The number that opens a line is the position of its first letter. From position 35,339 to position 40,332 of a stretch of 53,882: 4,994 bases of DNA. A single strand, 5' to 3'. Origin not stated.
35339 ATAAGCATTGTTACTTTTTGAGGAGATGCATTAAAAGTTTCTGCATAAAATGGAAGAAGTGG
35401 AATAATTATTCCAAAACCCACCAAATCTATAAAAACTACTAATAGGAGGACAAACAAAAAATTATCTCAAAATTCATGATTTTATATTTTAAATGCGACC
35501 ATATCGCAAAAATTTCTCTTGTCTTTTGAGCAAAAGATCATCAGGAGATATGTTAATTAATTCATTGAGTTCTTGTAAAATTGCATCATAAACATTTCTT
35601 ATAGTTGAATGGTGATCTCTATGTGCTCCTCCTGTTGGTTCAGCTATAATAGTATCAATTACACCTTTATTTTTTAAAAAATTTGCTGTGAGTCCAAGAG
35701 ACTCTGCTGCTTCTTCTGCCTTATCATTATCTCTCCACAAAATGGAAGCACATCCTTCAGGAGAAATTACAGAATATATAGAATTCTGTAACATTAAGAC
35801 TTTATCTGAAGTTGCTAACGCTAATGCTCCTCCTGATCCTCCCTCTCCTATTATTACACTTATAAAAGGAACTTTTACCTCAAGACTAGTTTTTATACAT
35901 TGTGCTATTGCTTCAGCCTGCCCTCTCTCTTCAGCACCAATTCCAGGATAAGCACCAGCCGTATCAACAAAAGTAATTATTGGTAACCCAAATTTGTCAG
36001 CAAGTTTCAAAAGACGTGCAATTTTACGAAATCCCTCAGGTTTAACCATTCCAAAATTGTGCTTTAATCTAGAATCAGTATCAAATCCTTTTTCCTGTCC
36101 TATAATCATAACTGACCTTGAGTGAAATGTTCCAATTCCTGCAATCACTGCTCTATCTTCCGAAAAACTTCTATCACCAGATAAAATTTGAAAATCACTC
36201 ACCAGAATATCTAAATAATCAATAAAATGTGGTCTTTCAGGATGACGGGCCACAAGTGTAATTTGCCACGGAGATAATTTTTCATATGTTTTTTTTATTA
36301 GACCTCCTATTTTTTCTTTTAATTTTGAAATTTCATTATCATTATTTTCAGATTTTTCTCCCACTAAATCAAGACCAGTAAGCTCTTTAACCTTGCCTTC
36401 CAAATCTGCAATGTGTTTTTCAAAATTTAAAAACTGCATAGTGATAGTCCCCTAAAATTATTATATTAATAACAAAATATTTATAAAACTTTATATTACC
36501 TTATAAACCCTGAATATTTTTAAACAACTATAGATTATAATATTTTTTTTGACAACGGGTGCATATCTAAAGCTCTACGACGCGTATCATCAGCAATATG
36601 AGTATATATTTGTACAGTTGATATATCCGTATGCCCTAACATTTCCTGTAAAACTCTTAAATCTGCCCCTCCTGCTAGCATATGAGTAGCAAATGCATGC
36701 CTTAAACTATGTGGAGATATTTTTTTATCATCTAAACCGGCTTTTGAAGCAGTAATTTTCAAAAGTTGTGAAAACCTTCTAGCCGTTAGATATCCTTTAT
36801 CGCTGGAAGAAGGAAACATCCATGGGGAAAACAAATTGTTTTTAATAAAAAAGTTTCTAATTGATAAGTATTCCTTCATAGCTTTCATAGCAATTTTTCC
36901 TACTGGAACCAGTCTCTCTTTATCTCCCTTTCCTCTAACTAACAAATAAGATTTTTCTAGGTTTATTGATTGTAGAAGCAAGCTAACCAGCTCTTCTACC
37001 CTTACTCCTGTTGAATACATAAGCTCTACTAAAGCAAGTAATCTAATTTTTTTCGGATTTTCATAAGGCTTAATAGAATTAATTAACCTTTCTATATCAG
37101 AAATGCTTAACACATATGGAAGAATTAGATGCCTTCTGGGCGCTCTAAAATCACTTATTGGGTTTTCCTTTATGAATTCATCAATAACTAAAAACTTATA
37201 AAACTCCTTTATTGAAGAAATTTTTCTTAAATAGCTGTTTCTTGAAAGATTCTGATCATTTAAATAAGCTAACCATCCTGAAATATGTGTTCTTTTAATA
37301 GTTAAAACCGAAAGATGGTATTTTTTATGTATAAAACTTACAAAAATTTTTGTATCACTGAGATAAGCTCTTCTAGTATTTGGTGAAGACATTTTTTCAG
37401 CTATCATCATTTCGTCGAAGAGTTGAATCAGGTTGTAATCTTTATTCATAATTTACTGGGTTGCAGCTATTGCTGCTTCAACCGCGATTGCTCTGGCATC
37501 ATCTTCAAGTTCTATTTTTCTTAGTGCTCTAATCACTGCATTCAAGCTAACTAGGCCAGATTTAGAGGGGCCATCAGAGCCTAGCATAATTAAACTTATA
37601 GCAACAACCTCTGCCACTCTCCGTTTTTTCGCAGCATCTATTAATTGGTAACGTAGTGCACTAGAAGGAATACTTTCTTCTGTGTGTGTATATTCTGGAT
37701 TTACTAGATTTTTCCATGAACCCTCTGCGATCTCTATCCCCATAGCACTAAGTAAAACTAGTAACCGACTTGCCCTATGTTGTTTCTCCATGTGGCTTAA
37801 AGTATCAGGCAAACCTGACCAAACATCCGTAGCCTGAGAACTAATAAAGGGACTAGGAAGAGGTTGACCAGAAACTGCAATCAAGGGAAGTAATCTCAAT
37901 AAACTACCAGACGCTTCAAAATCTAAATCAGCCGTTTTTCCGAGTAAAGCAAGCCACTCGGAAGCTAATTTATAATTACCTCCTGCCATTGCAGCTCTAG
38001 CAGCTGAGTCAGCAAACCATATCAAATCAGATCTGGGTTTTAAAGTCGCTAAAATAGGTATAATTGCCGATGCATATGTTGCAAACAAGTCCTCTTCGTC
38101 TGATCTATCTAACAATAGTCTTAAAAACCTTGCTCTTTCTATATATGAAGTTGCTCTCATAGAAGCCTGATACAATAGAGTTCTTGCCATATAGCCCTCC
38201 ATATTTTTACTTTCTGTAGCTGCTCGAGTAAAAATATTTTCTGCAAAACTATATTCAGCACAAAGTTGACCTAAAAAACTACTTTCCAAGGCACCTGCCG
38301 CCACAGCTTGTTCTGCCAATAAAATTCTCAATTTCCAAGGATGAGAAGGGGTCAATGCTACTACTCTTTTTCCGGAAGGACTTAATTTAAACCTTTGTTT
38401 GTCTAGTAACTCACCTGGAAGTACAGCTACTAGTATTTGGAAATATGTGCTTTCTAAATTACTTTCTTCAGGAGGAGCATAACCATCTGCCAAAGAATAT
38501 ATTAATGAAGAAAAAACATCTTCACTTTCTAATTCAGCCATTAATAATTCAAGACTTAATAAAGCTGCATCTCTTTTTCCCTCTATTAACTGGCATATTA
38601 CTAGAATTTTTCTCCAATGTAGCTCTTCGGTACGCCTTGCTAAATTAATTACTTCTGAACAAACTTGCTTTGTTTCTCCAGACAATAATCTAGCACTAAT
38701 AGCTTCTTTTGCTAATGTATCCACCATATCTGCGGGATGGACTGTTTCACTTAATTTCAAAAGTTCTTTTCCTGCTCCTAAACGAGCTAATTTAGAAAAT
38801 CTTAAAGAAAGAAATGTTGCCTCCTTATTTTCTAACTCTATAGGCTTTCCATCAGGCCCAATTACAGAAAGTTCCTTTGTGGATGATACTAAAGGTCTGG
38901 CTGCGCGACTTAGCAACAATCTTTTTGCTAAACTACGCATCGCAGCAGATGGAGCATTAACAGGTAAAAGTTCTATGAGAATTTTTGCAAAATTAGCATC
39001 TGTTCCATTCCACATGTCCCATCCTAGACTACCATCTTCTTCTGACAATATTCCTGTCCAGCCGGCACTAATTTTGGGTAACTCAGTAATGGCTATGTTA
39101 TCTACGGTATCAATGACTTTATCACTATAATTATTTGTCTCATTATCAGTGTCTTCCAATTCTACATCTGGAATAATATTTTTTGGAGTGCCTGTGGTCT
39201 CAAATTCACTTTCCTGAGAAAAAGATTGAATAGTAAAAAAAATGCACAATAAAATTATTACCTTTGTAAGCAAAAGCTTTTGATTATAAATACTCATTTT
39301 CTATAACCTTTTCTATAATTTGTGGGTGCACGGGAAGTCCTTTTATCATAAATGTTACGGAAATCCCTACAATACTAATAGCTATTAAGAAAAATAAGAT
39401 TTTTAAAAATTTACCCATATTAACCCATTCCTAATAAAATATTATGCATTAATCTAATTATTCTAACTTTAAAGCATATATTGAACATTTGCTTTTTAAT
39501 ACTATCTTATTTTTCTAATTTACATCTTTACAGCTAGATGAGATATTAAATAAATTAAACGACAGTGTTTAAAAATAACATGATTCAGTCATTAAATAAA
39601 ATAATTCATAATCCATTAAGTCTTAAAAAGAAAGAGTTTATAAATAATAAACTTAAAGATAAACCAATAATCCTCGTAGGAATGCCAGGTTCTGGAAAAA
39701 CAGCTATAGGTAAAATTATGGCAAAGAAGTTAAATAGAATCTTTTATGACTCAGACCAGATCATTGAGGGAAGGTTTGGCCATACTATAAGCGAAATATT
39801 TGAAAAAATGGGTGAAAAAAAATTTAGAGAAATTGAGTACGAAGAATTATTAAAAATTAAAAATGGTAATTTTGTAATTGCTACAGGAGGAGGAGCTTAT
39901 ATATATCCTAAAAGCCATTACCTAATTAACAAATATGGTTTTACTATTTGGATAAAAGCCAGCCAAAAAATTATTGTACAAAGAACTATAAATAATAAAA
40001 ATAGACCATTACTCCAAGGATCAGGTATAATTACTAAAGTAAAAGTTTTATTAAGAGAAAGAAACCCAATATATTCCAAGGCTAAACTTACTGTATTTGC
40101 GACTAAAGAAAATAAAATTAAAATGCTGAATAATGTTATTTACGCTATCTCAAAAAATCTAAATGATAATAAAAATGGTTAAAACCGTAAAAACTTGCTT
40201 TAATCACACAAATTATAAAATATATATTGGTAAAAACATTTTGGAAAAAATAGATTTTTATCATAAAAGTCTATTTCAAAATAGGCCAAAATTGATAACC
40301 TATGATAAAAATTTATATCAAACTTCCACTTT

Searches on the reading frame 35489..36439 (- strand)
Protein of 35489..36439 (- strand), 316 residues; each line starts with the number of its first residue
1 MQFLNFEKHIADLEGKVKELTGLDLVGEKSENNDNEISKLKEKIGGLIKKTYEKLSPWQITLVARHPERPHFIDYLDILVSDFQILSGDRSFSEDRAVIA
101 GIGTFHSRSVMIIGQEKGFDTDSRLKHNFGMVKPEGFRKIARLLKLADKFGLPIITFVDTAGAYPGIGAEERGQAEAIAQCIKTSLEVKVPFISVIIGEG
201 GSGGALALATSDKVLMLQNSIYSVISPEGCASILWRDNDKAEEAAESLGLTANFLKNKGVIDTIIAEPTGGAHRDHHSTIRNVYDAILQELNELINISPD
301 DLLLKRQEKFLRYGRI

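Call 70: search_protein_families(library=pfam, proteins=[window:35489-36439:-], max_evalue=0.00001)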
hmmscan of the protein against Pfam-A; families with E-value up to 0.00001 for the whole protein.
window:35489-36439:- (316 aa): 2 families
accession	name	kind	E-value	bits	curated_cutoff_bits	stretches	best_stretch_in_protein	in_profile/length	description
PF03255.19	ACCA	-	2.7e-130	434.5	23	1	4-314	2-310/310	Acetyl co-enzyme A carboxylase carboxyltransferase-like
PF01039.27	Carboxyl_trans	-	2.4e-21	76.4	22.3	1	97-246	283-428/493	Carboxyl transferase domain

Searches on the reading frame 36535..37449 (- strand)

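Call 70: search_protein_families(library=pfam, proteins=[window:36535-37449:-], max_evalue=0.00001)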
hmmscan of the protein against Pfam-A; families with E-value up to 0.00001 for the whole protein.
window:36535-37449:- (304 aa): 3 families
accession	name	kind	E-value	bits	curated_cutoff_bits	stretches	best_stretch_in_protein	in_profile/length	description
PF00589.27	Phage_integrase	-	2.8e-44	151.4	27.1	1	116-287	5-170/172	Phage integrase family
PF02899.23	Phage_int_SAM_1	-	6e-15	55.7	22.3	1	8-88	1-80/83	Phage integrase, N-terminal SAM-like domain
PF13495.12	Phage_int_SAM_4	-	1.4e-06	29.1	27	1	8-88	2-79/85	Phage integrase, N-terminal SAM-like domain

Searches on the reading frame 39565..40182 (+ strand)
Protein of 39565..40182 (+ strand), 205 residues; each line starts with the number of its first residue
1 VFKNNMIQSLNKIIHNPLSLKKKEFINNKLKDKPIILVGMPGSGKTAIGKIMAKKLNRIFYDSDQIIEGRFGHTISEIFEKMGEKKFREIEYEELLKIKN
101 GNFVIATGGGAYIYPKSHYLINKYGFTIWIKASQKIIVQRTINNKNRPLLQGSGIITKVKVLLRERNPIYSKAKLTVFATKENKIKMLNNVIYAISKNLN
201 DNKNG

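Call 70: search_protein_families(library=pfam, proteins=[window:39565-40182:+], max_evalue=0.00001)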
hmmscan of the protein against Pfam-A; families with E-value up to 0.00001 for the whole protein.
window:39565-40182:+ (205 aa): 1 family
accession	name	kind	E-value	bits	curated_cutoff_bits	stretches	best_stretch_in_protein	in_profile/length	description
PF01202.28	SKI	-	4.5e-39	134.5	22.1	1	41-192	1-155/159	Shikimate kinase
